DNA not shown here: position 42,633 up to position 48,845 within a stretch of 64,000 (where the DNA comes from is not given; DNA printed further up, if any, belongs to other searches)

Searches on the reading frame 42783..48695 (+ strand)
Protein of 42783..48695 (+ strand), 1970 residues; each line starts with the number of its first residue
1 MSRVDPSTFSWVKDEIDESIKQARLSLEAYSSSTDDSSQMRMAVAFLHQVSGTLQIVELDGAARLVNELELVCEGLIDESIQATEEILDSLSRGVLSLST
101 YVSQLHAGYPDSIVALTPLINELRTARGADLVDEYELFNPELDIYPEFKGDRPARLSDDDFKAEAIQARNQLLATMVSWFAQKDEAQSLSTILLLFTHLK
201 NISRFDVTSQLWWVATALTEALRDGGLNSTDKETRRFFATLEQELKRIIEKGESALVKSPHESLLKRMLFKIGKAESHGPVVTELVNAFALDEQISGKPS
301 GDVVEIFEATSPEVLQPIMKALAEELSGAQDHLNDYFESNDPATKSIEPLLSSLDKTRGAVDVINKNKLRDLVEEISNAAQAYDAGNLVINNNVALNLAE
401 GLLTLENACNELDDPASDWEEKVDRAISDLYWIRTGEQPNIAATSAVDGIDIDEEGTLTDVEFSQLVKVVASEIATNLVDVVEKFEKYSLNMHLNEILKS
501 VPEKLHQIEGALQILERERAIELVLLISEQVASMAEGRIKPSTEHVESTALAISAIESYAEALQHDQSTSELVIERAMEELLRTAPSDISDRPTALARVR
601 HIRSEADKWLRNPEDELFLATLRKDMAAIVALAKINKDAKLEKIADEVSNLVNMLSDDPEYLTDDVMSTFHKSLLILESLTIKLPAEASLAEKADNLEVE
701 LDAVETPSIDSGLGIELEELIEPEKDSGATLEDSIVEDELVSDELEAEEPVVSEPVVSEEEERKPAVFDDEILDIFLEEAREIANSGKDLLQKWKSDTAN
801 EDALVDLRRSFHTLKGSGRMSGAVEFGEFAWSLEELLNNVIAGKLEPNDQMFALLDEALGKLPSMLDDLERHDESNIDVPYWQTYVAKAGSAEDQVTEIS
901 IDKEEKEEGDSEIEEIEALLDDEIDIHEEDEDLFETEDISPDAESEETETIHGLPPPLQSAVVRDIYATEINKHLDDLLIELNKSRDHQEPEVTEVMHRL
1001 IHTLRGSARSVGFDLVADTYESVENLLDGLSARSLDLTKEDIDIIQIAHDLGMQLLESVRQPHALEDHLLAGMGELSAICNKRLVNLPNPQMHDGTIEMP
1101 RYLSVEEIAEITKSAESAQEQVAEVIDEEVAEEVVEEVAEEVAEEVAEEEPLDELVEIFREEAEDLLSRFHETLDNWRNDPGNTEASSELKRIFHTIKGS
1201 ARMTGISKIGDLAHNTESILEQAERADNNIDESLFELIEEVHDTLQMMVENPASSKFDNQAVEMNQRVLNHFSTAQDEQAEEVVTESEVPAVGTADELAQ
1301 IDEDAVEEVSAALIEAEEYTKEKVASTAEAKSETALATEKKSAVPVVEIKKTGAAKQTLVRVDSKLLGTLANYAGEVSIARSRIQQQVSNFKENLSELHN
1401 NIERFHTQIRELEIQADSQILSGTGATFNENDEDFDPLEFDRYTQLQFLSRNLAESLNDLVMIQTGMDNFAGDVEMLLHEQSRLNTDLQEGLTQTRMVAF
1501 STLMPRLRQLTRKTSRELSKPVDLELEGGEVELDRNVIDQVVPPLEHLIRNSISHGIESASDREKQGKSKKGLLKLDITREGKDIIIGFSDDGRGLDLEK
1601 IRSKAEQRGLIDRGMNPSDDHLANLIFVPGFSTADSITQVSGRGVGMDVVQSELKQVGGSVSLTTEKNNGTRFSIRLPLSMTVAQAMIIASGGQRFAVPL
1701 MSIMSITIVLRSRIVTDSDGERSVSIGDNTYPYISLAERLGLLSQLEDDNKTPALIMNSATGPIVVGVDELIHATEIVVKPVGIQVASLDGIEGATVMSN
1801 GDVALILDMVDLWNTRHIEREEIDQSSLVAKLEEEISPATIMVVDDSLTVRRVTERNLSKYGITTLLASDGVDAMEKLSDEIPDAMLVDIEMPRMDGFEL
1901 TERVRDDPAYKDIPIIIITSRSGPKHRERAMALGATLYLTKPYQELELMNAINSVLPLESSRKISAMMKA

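Call 6: search_protein_families(library=pfam, proteins=[window:42783-48695:+])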
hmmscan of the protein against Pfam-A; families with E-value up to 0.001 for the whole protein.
window:42783-48695:+ (1970 aa): 5 families
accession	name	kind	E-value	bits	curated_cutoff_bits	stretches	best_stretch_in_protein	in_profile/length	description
PF01627.28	Hpt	-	1e-35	122.2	24.6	3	1154-1245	1-81/84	Hpt domain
PF00072.30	Response_reg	-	4.7e-24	85.1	30.2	1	1841-1953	1-111/111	Response regulator receiver domain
PF01584.24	CheW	-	4.8e-14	52.6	23.5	1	1686-1812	2-133/138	CheW-like domain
PF02518.31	HATPase_c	-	6.8e-14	52.7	26.4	1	1544-1680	5-110/111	Histidine kinase-, DNA gyrase B-, and HSP90-like ATPase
PF02895.20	H-kinase_dim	-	9.3e-05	23.2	23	1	1358-1412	2-61/68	Signal transducing histidine kinase, homodimeric domain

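Call 48: find_homologous_proteins(query=window:42783-48695:+, region=1130-1420, max_evalue=1e-40)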
Query window:42783-48695:+, residues 1130-1420 (291 aa): 329 proteins with E <= 1e-40 among 8000 candidates; the best 120 are listed.
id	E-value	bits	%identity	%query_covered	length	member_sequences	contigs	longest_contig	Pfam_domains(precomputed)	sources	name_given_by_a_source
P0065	1.8e-165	567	64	95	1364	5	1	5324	PF02895.21,PF01584.25,PF02518.32,PF00072.31,PF01627.29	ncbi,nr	ncbi:MAG: Hpt domain-containing protein, partial [Gammaproteobacteria bacterium]|nr:Hpt domain-conta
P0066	3.5e-154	530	62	94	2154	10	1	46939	PF01584.25,PF27543.1,PF02518.32,PF26379.1,PF00072.31,PF01627.29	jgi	jgi:chemosensory pili system protein ChpA (sensor histidine kinase/response regulator)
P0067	4.5e-154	530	62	92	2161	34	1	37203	PF02895.21,PF01584.25,PF27543.1,PF02518.32,PF26379.1,PF00072.31,PF01627.29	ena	-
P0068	9.7e-152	522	61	95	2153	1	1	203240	PF02895.21,PF01584.25,PF27543.1,PF02518.32,PF26379.1,PF00072.31,PF01627.29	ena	-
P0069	4.8e-145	500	62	94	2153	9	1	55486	PF01584.25,PF27543.1,PF02518.32,PF26379.1,PF00072.31,PF01627.29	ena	-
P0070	4.9e-144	497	62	94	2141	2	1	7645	PF01584.25,PF27543.1,PF02518.32,PF26379.1,PF00072.31,PF01627.29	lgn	-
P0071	9.7e-144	496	58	99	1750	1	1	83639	PF02895.21,PF27543.1,PF26379.1,PF01627.29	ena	-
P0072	1.7e-122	426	27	92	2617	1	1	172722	PF02895.21,PF01584.25,PF27543.1,PF02518.32,PF26379.1,PF00072.31,PF01627.29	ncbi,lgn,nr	ncbi:MAG: Hpt domain-containing protein [Marinobacter sp.]|nr:Hpt domain-containing protein [Marinob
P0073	2.6e-122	426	31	92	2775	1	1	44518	PF02895.21,PF01584.25,PF27543.1,PF26142.1,PF02518.32,PF26379.1,PF00072.31,PF01627.29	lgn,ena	-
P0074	3.7e-121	422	28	91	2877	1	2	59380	PF02895.21,PF01584.25,PF27543.1,PF02518.32,PF26379.1,PF00072.31,PF01627.29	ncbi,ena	-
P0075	7.9e-119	414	29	92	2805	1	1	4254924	PF02895.21,PF01584.25,PF27543.1,PF02518.32,PF26379.1,PF14663.12,PF00072.31,PF01627.29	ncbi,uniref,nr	ncbi:Hpt domain-containing protein [Alkalimarinus alittae]|uniref:histidine kinase n=1 Tax=Alkalimar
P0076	4.4e-114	399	31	92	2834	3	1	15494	PF02895.21,PF01584.25,PF27543.1,PF02518.32,PF26379.1,PF00072.31,PF01627.29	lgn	-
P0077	2.8e-112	393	28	92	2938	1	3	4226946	PF02895.21,PF01584.25,PF27543.1,PF02518.32,PF26379.1,PF00072.31,PF01627.29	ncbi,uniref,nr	ncbi:Hpt domain-containing protein [Alkalimarinus sediminis]|uniref:Chemotaxis protein CheA n=1 Tax=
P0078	1.9e-107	377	65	93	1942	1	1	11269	PF01584.25,PF27543.1,PF02518.32,PF26379.1,PF00072.31,PF01627.29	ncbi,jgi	-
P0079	2.9e-106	373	63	93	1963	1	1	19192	PF01584.25,PF27543.1,PF02518.32,PF26379.1,PF00072.31,PF01627.29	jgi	jgi:chemosensory pili system protein ChpA (sensor histidine kinase/response regulator)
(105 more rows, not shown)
